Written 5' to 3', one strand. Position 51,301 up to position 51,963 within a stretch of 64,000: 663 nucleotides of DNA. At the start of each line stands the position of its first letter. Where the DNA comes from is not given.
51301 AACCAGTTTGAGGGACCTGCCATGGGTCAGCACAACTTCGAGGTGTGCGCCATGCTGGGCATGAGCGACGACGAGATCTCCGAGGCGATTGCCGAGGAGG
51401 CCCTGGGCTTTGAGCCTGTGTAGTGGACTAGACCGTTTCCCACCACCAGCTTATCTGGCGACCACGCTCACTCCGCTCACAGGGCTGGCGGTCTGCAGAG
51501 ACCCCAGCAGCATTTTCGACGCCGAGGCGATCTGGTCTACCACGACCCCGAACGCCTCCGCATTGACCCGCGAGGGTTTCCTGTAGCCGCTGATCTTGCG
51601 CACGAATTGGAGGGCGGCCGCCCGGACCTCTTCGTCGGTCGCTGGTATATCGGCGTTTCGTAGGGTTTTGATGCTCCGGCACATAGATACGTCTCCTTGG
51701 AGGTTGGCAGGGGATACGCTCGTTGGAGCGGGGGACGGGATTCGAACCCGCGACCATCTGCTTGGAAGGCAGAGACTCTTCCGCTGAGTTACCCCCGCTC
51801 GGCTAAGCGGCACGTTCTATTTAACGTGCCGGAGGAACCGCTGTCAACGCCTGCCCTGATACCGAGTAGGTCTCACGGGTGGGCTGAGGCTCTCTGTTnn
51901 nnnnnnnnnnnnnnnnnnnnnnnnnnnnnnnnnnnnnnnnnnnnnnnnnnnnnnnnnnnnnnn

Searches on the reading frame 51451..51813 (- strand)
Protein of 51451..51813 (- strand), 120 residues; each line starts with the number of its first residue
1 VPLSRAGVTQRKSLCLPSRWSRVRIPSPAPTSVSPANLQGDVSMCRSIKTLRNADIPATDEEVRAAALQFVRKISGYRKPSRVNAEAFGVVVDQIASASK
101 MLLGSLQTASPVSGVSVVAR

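Call 29: search_protein_families(library=pfam, proteins=[window:51451-51813:-], max_evalue=0.001)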
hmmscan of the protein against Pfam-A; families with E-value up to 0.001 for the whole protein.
window:51451-51813:- (120 aa): 1 family
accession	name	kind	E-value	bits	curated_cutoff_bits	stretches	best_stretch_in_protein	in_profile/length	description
PF10041.14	DUF2277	-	4.5e-26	91.4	25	1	44-112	1-69/78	Uncharacterized conserved protein (DUF2277)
